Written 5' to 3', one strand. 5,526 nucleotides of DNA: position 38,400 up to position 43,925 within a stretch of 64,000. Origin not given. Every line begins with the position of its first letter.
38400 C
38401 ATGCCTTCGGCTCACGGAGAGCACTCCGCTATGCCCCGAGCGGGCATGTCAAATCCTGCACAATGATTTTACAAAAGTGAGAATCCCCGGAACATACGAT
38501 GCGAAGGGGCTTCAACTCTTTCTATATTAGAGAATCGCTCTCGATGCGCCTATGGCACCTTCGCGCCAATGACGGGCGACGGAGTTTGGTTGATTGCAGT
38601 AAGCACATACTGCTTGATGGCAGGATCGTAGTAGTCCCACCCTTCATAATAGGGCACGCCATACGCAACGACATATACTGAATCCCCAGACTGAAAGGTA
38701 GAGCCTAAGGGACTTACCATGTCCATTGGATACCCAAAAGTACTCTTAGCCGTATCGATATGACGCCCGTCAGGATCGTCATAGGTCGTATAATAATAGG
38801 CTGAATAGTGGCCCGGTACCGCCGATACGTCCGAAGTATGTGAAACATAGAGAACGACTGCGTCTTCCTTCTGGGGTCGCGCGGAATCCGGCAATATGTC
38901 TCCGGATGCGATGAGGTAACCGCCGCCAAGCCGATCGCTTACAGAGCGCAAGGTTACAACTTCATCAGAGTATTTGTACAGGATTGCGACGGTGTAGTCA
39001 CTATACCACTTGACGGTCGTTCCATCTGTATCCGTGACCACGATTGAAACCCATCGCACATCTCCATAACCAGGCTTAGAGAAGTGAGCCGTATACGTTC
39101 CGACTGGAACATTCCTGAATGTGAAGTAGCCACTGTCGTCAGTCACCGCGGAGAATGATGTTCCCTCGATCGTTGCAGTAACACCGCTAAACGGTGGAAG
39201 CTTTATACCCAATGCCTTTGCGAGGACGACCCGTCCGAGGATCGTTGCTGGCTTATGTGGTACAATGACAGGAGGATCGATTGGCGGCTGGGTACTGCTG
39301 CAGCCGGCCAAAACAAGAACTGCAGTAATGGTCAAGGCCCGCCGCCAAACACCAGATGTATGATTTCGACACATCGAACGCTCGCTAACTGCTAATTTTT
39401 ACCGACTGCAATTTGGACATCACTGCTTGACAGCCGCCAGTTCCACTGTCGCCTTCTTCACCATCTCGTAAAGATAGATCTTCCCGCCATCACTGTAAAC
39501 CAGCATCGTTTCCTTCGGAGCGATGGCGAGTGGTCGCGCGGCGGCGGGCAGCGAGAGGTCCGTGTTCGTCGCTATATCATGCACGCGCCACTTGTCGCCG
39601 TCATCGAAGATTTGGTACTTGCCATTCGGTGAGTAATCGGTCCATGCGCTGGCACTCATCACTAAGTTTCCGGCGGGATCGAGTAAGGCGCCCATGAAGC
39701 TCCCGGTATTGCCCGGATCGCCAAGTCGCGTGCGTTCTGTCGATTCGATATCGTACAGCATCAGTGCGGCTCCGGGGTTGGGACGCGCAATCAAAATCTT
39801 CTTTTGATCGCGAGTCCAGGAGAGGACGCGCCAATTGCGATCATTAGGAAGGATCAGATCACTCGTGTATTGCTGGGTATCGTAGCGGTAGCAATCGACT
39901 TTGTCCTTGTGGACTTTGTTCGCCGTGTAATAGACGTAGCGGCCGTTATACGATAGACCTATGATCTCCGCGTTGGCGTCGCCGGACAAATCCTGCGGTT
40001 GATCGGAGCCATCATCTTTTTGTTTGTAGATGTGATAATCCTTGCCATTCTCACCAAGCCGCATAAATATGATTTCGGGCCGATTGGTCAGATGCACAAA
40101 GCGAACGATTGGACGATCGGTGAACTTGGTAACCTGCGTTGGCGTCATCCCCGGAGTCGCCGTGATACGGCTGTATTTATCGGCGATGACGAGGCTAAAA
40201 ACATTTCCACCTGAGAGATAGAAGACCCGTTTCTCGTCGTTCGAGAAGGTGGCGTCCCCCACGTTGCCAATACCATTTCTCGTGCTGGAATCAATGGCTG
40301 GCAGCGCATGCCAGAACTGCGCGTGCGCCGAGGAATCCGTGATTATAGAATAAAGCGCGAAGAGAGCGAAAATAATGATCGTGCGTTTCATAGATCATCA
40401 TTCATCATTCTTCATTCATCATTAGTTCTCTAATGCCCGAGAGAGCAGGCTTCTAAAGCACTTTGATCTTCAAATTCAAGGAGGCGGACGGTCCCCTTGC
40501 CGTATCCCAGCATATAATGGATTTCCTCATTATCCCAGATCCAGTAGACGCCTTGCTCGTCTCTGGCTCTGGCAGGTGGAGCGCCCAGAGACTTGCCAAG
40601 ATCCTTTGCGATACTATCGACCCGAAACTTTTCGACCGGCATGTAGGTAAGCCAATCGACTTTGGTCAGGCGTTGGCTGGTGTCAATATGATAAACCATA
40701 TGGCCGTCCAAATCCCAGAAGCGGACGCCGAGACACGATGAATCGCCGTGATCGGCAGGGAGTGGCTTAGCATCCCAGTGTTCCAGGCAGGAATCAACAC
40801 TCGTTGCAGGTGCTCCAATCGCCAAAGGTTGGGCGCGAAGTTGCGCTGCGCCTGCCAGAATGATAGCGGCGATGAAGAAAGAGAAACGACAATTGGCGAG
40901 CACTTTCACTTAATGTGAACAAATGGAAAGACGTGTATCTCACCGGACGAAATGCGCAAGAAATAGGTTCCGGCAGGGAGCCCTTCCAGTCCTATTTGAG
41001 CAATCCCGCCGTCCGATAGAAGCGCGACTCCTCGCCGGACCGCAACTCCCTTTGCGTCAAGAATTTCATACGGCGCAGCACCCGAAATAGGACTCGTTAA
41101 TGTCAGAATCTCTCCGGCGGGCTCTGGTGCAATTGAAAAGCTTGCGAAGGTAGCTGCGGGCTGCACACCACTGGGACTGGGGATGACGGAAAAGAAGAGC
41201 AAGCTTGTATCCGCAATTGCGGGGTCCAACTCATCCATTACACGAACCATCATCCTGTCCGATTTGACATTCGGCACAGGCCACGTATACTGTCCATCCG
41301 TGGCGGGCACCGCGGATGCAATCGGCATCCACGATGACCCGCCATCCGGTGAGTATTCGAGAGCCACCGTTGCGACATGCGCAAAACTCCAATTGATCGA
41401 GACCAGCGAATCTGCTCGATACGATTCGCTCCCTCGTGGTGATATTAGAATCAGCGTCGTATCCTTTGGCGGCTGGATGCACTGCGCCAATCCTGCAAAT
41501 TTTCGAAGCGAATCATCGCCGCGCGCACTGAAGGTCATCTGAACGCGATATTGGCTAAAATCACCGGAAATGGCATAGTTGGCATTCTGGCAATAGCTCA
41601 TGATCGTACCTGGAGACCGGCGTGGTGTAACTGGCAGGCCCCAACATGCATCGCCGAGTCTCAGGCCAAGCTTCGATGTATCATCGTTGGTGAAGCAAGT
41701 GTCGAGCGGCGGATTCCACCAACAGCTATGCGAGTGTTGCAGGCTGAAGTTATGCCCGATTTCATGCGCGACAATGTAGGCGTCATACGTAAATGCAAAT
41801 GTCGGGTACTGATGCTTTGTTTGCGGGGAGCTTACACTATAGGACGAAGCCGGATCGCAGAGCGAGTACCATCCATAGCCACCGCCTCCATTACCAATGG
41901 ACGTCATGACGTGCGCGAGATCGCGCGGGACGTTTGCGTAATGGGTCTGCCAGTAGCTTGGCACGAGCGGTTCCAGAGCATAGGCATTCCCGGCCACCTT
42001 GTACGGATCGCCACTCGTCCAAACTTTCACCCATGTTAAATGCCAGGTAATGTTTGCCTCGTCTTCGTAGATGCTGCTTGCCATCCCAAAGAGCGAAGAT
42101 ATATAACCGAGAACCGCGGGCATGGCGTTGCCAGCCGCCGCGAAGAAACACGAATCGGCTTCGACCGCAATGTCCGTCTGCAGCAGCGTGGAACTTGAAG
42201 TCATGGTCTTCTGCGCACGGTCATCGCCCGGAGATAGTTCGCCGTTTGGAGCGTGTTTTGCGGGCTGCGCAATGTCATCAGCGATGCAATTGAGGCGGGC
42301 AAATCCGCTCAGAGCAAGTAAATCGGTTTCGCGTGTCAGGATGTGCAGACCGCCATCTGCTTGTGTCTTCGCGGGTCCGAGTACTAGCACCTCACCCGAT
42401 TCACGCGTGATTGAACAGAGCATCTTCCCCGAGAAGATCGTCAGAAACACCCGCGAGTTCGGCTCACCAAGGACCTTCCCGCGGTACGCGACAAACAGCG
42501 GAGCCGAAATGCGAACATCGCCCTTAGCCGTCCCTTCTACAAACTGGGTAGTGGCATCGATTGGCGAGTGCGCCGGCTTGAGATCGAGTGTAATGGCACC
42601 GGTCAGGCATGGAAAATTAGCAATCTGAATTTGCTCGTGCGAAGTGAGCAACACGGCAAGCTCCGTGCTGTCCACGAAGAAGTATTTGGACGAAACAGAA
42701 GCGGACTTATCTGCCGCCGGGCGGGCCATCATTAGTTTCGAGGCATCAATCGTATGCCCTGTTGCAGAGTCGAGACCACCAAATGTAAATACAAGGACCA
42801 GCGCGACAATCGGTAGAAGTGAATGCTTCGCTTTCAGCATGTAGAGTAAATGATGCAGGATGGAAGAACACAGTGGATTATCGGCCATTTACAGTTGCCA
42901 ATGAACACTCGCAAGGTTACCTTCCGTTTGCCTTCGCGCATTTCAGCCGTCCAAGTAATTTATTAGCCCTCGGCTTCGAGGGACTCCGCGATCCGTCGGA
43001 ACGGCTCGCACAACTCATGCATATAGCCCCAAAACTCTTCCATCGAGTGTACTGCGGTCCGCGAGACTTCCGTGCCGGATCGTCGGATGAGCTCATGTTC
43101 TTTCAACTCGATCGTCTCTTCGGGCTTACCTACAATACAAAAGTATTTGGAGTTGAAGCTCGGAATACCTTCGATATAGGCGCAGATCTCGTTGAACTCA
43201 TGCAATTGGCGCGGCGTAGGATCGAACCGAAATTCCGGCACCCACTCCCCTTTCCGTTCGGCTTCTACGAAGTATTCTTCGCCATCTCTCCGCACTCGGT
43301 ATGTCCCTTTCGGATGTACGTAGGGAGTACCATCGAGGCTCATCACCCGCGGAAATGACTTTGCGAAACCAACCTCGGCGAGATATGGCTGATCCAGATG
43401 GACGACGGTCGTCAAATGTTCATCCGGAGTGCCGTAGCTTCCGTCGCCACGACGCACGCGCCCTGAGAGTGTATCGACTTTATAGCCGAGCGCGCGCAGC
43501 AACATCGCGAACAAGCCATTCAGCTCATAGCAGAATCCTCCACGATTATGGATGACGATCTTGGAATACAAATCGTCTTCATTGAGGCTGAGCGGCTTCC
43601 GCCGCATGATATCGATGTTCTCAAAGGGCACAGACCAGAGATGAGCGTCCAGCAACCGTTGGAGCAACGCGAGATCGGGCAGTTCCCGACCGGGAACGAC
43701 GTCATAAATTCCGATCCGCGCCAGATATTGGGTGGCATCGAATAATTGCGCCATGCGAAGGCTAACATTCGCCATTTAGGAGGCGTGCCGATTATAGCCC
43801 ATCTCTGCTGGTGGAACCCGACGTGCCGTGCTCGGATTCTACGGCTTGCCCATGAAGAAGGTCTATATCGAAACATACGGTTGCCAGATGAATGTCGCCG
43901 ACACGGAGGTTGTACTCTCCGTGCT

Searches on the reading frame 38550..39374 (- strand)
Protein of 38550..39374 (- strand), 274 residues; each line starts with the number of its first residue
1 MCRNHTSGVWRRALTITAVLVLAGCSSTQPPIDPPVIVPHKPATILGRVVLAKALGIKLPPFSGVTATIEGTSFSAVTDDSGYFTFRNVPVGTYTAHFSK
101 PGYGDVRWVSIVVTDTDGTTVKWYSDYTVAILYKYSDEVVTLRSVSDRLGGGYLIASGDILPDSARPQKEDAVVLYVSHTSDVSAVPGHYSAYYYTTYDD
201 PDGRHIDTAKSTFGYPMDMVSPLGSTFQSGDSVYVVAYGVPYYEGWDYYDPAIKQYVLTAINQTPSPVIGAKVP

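Call 28: search_protein_families(library=pfam, proteins=[window:38550-39374:-], max_evalue=0.001)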
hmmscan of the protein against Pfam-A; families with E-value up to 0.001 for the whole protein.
window:38550-39374:- (274 aa): 3 families
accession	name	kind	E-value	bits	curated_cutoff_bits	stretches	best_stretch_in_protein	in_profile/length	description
PF13620.12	CarboxypepD_reg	-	6.6e-11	42.8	32.3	1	61-121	13-77/82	Carboxypeptidase regulatory-like domain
PF13715.12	CarbopepD_reg_2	-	1.2e-07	32.1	32.2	1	61-106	13-58/88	CarboxypepD_reg-like domain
PF14686.12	fn3_3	-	1.3e-05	25.3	24.4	1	71-118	24-72/75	Polysaccharide lyase family 4, domain II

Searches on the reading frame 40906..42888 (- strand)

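Call 28: search_protein_families(library=pfam, proteins=[window:40906-42888:-], max_evalue=0.001)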
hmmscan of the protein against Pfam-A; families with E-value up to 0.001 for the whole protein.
window:40906-42888:- (660 aa): 5 families
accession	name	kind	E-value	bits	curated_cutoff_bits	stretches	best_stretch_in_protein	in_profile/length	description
PF13688.12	Reprolysin_5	-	1.5e-14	55.1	27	1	238-434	5-188/196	Metallo-peptidase family M12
PF13582.12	Reprolysin_3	-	1e-10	42.6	22.4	1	262-386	3-123/123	Metallo-peptidase family M12B Reprolysin-like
PF01421.25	Reprolysin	-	9.3e-08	32.7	20.8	1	241-405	6-169/200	Reprolysin (M12B) family zinc metalloprotease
PF13583.11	Reprolysin_4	-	5.9e-07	29.8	22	1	257-451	23-191/203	Metallo-peptidase family M12B Reprolysin-like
PF13574.12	Reprolysin_2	-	0.00038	20.8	27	1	269-421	14-161/195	Metallo-peptidase family M12B Reprolysin-like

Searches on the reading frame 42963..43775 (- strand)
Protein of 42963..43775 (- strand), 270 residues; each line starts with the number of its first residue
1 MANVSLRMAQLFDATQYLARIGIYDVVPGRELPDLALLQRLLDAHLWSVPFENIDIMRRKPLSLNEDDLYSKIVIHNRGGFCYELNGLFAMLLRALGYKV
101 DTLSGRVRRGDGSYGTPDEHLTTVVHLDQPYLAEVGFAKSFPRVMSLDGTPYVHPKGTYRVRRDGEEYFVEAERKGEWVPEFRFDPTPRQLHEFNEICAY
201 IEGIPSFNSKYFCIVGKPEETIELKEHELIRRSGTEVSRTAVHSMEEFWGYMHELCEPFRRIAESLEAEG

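Call 28: search_protein_families(library=pfam, proteins=[window:42963-43775:-], max_evalue=0.001)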
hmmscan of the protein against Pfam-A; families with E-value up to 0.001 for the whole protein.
window:42963-43775:- (270 aa): 1 family
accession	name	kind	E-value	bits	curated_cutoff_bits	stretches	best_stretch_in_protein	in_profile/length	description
PF00797.23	Acetyltransf_2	-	8.7e-45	153.8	22.8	1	34-247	1-222/240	N-acetyltransferase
